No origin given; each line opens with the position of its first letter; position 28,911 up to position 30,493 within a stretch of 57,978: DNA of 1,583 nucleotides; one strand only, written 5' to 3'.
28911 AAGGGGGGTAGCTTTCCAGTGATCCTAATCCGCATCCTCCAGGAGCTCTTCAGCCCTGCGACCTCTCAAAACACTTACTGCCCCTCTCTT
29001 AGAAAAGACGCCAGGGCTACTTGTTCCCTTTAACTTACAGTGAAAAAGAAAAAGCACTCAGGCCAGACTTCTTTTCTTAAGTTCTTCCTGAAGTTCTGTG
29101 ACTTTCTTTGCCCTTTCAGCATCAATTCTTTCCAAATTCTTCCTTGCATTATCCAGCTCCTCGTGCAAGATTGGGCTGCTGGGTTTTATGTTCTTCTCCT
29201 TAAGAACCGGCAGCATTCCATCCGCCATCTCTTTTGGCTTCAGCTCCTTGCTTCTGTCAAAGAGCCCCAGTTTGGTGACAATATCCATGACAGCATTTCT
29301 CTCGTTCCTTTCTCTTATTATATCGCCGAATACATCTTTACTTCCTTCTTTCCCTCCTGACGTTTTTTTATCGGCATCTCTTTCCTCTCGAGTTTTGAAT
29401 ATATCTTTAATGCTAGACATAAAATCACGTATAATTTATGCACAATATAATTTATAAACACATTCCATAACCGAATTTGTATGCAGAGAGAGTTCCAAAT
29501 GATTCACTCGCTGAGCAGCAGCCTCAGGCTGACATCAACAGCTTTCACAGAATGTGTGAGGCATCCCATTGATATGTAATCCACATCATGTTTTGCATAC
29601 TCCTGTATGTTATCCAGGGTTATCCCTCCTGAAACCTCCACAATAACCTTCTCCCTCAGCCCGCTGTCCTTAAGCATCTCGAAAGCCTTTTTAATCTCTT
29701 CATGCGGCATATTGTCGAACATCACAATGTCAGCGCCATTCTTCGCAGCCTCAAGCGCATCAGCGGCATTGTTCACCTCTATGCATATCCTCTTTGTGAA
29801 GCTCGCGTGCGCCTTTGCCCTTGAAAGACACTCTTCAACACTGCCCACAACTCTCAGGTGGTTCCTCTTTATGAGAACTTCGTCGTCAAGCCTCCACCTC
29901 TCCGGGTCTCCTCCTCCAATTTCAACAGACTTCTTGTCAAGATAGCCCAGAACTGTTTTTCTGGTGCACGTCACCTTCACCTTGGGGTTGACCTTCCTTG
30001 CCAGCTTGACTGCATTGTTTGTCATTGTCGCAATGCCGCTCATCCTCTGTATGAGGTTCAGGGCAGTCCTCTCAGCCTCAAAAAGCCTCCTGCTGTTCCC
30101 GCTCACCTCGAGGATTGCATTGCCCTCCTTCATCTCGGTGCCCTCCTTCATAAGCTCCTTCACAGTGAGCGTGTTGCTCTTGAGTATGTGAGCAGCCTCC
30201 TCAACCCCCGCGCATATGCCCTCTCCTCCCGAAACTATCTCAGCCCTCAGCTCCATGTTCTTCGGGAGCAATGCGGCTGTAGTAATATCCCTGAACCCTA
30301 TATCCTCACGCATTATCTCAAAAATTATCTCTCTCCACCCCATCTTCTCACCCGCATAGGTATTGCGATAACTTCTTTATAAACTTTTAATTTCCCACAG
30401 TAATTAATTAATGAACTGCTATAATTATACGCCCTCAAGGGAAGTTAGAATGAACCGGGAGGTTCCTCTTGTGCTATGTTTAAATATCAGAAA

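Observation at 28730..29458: Unrecognised two-gene small-protein cassette present twice (second copy 54488-55082)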

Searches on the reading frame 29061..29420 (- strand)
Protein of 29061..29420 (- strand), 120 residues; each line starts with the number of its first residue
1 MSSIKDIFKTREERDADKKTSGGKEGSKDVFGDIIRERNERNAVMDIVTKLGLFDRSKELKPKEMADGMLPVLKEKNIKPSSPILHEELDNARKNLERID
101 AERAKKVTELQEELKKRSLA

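Call 13: search_protein_families(library=pfam, max_evalue=1, proteins=[window:29061-29420:-])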
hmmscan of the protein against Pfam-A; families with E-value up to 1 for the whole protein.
seq(120 aa): 2 families
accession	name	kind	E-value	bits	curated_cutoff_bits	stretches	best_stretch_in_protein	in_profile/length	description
PF02037.33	SAP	-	0.055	13.6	23.9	1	106-119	6-19/37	SAP domain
PF18196.7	Cdh1_DBD_1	-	0.069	13.9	26.4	1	64-116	26-75/120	Chromodomain helicase DNA-binding domain 1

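Call 14: search_protein_families(library=ncbifam, max_evalue=1, proteins=[window:29061-29420:-])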
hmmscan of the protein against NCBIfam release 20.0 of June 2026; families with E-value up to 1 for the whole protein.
seq(120 aa): 0 families

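Call 15: find_homologous_proteins(query=window:29061-29420:-, max_evalue=0.01)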
Query seq(120 aa) (120 aa): 1 proteins with E <= 0.01 among 5 candidates.
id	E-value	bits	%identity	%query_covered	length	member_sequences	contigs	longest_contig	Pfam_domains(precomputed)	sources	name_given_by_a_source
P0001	5.5e-67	241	100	100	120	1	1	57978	-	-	-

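Call 20: find_related_loci(query=A2, collection=genome_contigs, flank=6000)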
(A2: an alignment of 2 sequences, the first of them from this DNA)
Query A2 (120 aa) in genome_contigs; peptide patterns used: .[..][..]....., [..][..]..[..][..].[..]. (x = any residue, [..] = any of these).
562 stretches matched a pattern, but none encodes a relative of the query by tblastn (E <= 1e-3).

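Call 25: search_protein_representatives(alignment_id=A2)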
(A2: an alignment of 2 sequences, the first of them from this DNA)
Query: 2 sequences, 120 profile positions. Proteins with E-value up to 0.001 (for the whole library): 6; up to 1e-10: 5; up to 1e-30: 2. The best 6 are listed.
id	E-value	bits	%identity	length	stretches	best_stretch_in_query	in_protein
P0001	9.5e-63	226.0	-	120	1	1-120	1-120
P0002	4.9e-33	130.1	-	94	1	31-120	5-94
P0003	1.5e-21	93.0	-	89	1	31-120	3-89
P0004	3.5e-15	72.5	-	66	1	31-83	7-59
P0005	3.6e-12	62.7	-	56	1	65-118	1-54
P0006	3.1e-09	53.3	-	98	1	27-120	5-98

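Call 27: find_encoding_contigs(protein=P0002, flank=6000, max_places=6)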
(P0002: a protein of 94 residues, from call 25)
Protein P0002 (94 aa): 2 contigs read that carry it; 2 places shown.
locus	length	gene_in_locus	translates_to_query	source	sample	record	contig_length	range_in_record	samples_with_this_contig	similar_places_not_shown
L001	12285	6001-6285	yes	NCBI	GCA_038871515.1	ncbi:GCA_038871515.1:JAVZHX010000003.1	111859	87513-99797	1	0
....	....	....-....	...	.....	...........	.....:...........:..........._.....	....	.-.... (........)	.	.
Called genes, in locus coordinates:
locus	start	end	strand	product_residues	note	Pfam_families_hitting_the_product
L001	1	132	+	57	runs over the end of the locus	-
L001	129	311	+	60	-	-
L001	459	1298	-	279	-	PF02749:QRPTase_N, PF01729:QRPTase_C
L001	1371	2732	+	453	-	PF17767:NAPRTase_N, PF04095:NAPRTase, PF17956:NAPRTase_C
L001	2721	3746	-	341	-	PF04014:MazE_antitoxin (faint)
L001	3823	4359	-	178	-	PF00857:Isochorismatase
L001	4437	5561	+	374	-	-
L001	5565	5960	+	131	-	PF01451:LMWPc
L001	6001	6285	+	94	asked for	-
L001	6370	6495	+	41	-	-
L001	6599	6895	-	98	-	PF00428:Ribosomal_60s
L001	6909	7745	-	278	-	PF00466:Ribosomal_L10, PF17777:RL10P_insert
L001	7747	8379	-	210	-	PF00687:Ribosomal_L1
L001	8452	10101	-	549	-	PF13360:PQQ_2, PF13570:Beta-prop_ACSF4, PF13360:PQQ_2, PF13570:Beta-prop_ACSF4, PF13360:PQQ_2, PF13570:Beta-prop_ACSF4, PF23414:Beta-prop_EML_2 (weak), PF13360:PQQ_2, +3 more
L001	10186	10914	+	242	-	PF05148:Methyltransf_8 (weak), PF03848:TehB (weak), PF13489:Methyltransf_23, PF01209:Ubie_methyltran, PF13847:Methyltransf_31, PF08241:Methyltransf_11, PF08242:Methyltransf_12, PF13649:Methyltransf_25, +3 more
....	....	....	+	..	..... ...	-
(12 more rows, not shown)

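Call 28: find_encoding_contigs(protein=P0003, flank=6000, max_places=6)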
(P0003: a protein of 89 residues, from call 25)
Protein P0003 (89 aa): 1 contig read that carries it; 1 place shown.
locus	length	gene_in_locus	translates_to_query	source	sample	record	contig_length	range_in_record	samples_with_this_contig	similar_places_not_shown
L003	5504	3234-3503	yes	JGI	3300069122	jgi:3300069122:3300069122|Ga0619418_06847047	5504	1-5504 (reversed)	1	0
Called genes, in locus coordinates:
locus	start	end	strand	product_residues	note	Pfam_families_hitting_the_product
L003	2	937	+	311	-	?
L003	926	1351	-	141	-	PF01750:HycI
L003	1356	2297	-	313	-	-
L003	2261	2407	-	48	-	-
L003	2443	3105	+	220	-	PF00730:HhH-GPD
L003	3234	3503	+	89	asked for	-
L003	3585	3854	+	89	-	-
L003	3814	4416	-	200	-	PF21447:Ppx-GppA_III (weak), PF01966:HD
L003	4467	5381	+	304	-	PF01063:Aminotran_4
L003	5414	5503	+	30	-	?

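Call 29: find_encoding_contigs(protein=P0006, flank=6000, max_places=6)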
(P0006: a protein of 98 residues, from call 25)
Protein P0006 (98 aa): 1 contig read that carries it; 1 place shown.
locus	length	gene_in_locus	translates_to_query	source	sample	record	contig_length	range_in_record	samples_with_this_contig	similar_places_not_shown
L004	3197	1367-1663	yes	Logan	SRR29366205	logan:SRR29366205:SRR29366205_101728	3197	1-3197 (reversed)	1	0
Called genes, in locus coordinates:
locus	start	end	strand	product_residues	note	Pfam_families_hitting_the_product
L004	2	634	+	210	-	?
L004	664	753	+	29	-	-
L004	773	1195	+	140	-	-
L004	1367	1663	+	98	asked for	-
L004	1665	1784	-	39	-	-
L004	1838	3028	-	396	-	PF00501:AMP-binding, PF13193:AMP-binding_C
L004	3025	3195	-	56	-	?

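Call 74: find_encoding_contigs(protein=P0004, flank=3000, max_places=4)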
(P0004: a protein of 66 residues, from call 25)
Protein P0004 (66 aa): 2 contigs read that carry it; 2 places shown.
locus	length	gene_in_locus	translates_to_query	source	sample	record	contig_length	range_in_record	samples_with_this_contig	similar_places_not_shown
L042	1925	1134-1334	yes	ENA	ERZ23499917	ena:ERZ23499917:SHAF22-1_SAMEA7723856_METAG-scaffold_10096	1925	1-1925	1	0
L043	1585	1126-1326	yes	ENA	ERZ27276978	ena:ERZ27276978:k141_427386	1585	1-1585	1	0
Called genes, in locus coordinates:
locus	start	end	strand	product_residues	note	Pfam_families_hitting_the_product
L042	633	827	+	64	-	-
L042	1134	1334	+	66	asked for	-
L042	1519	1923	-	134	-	?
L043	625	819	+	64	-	-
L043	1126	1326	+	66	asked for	-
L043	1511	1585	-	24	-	?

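Call 75: find_encoding_contigs(protein=P0005, flank=3000, max_places=4)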
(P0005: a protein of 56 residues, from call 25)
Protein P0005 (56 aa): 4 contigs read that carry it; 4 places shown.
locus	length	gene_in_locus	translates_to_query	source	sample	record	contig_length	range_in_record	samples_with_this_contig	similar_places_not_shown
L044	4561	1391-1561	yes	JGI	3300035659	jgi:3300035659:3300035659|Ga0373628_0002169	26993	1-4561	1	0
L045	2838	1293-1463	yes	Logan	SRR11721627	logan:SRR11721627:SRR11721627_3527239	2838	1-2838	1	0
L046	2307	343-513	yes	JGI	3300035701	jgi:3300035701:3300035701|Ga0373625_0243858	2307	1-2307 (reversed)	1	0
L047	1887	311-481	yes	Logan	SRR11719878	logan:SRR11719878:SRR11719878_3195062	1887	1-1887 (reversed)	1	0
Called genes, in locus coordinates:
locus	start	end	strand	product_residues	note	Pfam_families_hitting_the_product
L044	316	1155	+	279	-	PF02749:QRPTase_N, PF01729:QRPTase_C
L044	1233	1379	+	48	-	-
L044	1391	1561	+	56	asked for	-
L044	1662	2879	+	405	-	-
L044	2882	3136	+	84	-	-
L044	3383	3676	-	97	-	PF00428:Ribosomal_60s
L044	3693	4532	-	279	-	PF00466:Ribosomal_L10, PF17777:RL10P_insert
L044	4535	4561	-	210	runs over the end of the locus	PF00687:Ribosomal_L1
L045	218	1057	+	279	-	PF02749:QRPTase_N, PF01729:QRPTase_C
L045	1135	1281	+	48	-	-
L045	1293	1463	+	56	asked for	-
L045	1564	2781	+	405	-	-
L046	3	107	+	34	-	?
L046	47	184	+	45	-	-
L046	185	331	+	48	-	-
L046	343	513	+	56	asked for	-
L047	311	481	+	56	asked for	-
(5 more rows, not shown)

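Call 83: search_protein_families(library=padloc, max_evalue=0.1, proteins=[window:29061-29420:-])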
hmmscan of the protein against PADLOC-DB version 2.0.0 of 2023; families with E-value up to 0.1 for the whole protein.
seq(120 aa): 0 families

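Call 84: search_protein_families(library=phrogs, max_evalue=0.1, proteins=[window:29061-29420:-])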
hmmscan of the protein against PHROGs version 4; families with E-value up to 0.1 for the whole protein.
seq(120 aa): 0 families

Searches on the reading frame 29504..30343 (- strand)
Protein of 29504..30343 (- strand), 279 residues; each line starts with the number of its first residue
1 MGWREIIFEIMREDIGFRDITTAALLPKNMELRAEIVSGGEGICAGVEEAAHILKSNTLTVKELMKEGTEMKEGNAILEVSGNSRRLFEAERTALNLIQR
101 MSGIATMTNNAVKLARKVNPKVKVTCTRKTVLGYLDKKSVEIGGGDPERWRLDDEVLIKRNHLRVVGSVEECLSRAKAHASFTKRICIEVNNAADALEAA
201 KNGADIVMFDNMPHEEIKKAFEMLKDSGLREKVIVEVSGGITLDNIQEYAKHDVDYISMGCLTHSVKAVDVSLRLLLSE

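Call 24: search_protein_families(library=pfam, proteins=[window:29504-30343:-])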
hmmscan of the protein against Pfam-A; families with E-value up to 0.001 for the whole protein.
window:29504-30343:- (279 aa): 2 families
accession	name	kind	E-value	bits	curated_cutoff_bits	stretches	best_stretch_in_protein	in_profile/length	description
PF01729.25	QRPTase_C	-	1.4e-52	178.3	23.1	1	104-274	1-169/169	Quinolinate phosphoribosyl transferase, C-terminal domain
PF02749.22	QRPTase_N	-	1.5e-21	76.9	27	1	19-102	1-82/82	Quinolinate phosphoribosyl transferase, N-terminal domain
